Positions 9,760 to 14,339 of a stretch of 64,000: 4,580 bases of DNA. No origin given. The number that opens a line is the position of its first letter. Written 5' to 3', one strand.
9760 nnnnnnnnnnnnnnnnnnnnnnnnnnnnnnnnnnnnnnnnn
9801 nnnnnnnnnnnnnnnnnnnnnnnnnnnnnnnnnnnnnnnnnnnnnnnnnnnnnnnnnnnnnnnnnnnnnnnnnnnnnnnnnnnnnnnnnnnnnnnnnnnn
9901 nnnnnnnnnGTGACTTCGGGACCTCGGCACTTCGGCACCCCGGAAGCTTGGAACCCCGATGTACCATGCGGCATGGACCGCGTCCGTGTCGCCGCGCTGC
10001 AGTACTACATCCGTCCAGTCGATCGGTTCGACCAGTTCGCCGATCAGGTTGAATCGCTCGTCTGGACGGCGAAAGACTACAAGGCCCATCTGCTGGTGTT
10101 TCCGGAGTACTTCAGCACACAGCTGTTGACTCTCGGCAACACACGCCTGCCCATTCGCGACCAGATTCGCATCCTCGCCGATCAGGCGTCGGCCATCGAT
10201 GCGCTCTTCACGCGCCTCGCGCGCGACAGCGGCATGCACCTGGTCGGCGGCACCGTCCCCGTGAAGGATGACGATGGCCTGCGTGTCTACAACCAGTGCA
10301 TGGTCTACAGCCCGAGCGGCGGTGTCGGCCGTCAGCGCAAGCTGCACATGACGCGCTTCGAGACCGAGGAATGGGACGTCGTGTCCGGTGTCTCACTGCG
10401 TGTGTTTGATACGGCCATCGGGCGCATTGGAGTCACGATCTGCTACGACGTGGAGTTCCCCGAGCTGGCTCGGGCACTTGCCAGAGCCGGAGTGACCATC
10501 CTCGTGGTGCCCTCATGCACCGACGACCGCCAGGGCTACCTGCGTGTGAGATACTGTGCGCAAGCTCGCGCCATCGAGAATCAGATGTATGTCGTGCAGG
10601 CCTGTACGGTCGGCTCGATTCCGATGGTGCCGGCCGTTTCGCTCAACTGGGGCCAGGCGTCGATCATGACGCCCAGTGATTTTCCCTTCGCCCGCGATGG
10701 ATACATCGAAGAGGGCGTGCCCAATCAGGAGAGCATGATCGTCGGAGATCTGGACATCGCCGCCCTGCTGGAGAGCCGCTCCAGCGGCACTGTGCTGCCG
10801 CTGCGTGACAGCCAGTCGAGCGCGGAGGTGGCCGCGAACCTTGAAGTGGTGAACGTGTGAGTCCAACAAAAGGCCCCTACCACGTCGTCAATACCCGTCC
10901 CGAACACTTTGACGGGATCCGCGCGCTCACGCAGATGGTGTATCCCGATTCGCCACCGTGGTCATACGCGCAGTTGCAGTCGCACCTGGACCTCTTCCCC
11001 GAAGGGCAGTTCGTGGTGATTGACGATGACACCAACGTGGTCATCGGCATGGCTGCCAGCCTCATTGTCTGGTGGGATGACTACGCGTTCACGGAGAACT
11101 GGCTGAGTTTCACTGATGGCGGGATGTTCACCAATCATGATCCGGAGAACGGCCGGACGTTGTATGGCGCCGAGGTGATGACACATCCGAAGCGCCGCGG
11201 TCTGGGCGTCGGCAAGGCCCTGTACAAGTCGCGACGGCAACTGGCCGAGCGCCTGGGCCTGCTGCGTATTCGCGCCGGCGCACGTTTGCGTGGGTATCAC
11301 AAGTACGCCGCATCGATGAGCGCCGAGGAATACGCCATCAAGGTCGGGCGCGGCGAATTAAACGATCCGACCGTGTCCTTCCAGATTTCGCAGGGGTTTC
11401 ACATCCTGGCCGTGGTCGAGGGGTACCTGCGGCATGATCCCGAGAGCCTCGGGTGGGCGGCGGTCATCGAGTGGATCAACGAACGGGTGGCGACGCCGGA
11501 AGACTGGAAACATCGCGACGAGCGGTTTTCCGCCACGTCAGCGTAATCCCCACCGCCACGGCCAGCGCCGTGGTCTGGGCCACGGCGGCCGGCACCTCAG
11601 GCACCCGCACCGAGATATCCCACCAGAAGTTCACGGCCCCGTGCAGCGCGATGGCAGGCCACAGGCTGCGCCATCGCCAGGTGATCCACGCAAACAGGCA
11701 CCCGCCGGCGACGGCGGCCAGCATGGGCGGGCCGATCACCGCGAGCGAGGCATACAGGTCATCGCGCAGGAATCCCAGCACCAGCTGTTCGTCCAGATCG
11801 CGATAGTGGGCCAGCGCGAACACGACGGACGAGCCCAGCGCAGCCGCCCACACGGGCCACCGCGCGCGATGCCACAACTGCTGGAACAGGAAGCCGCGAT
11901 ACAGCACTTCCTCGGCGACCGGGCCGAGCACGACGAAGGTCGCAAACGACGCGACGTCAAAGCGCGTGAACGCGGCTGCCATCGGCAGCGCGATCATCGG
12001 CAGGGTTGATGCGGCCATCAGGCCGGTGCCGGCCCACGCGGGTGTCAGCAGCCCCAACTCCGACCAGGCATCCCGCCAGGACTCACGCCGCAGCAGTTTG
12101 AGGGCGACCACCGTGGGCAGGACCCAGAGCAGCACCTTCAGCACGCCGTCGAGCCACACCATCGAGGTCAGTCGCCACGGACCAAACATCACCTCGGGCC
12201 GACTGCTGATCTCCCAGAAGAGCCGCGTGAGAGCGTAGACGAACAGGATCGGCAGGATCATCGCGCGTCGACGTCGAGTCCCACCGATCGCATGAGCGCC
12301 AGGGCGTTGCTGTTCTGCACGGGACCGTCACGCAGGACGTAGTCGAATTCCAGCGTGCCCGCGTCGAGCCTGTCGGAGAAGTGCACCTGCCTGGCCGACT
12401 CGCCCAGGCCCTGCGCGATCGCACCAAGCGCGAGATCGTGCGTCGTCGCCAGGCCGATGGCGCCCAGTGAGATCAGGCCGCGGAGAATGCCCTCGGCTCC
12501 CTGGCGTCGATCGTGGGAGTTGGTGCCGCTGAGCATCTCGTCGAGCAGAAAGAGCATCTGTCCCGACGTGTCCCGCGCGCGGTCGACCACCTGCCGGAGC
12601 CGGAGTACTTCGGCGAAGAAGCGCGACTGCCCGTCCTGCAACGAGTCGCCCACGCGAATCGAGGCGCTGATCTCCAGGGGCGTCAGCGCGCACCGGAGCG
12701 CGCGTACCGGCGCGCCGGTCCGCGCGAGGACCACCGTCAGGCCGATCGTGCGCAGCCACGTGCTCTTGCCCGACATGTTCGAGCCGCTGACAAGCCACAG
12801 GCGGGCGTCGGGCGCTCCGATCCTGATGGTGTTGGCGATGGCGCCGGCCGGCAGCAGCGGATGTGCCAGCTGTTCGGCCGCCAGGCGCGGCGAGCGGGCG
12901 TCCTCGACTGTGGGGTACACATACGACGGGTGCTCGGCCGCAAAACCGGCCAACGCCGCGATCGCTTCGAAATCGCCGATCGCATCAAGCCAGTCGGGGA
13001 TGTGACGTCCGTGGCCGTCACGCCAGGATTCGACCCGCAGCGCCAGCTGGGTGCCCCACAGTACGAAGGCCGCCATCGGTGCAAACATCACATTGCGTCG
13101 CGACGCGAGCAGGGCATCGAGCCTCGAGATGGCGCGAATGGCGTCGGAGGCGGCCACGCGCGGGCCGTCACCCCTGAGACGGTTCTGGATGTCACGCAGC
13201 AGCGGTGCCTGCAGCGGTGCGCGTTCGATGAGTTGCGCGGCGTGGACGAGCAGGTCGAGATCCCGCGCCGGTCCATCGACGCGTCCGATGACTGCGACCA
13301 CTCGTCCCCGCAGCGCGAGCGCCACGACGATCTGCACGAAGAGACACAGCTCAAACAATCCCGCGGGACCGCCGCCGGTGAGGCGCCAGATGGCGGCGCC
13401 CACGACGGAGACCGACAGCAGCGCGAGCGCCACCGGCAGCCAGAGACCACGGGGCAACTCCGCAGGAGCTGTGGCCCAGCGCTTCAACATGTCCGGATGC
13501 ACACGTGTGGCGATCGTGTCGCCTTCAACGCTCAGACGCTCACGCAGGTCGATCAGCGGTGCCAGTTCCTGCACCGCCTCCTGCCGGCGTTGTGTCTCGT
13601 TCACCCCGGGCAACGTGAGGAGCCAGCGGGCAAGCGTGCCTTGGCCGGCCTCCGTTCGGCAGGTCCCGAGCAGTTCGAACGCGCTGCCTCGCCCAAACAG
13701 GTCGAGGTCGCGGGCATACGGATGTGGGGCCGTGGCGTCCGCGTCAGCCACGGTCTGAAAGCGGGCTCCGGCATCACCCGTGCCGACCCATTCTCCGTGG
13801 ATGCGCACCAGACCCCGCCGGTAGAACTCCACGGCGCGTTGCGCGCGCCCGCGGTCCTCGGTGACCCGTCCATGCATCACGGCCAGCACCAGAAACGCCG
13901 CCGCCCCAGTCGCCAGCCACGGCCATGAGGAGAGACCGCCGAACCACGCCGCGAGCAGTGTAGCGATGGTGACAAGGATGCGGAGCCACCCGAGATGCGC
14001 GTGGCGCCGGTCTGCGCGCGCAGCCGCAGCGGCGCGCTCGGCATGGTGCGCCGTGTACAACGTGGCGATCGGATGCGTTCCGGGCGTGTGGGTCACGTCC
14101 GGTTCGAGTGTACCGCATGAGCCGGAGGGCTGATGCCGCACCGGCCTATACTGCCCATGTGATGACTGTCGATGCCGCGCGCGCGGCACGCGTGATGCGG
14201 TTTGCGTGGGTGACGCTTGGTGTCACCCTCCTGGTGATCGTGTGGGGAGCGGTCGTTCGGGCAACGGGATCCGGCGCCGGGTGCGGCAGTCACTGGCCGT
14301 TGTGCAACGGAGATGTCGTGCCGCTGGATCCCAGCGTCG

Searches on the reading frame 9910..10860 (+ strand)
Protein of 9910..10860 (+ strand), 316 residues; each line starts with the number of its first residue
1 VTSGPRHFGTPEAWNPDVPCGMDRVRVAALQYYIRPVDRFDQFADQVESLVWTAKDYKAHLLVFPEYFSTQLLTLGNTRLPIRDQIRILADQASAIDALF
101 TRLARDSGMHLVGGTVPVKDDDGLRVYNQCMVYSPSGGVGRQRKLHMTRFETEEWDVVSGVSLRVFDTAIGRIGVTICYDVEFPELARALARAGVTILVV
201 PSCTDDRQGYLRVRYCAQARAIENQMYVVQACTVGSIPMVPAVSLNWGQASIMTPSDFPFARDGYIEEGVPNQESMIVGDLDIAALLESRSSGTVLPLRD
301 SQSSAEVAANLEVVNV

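Call 68: search_protein_families(library=pfam, proteins=[window:9910-10860:+], max_evalue=0.0001)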
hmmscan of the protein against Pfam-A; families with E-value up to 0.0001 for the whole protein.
window:9910-10860:+ (316 aa): 1 family
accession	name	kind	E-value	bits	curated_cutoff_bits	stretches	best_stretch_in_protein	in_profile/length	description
PF00795.27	CN_hydrolase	-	6.3e-34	117.9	23.2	1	26-253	1-224/256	Carbon-nitrogen hydrolase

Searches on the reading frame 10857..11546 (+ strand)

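Call 68: search_protein_families(library=pfam, proteins=[window:10857-11546:+], max_evalue=0.0001)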
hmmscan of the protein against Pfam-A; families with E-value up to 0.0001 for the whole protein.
window:10857-11546:+ (229 aa): 1 family
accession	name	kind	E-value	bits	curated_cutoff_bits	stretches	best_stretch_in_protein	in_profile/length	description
PF00583.31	Acetyltransf_1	-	3.9e-07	30.8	20.7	1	30-140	17-98/116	Acetyltransferase (GNAT) family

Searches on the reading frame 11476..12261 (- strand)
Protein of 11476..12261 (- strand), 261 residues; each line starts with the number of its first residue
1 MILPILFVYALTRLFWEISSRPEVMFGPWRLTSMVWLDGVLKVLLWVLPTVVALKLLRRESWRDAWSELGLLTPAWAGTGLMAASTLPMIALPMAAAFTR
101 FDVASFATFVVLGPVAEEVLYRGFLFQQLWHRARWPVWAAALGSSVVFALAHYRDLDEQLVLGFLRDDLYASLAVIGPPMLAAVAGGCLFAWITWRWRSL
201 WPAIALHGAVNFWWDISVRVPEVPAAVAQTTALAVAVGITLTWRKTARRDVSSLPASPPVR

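Call 68: search_protein_families(library=pfam, proteins=[window:11476-12261:-], max_evalue=0.0001)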
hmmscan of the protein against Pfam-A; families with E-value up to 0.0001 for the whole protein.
window:11476-12261:- (261 aa): 1 family
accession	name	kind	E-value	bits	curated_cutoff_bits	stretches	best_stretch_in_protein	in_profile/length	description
PF02517.21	Rce1-like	-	4.7e-21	75.3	22.4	1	103-212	5-92/93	Type II CAAX prenyl endopeptidase Rce1-like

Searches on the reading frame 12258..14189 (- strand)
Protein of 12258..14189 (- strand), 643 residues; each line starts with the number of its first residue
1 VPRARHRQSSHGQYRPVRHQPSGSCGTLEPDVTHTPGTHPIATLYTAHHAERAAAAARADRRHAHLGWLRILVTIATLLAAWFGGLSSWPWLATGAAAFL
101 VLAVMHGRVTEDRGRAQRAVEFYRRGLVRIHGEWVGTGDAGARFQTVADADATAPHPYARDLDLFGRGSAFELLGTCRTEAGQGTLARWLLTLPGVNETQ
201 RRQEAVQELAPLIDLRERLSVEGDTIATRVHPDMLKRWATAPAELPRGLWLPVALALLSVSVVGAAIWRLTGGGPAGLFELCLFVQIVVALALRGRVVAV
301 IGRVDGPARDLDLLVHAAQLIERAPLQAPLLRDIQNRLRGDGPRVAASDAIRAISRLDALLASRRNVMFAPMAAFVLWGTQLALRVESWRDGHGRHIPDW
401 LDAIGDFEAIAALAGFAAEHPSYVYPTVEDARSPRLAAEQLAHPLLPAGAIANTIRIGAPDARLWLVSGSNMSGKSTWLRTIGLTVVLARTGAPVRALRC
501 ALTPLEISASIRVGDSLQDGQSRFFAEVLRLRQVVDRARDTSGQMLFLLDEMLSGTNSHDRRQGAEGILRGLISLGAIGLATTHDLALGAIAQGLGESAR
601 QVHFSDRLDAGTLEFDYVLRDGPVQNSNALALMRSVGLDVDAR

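Call 37: search_protein_families(library=pfam, proteins=[window:12258-14189:-], max_evalue=0.0001)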
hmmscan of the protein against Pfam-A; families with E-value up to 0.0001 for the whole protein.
window:12258-14189:- (643 aa): 1 family
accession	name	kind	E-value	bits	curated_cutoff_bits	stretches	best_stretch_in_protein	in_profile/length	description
PF00488.27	MutS_V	-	3.9e-20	73.1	30.2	1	465-636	1-170/188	MutS domain V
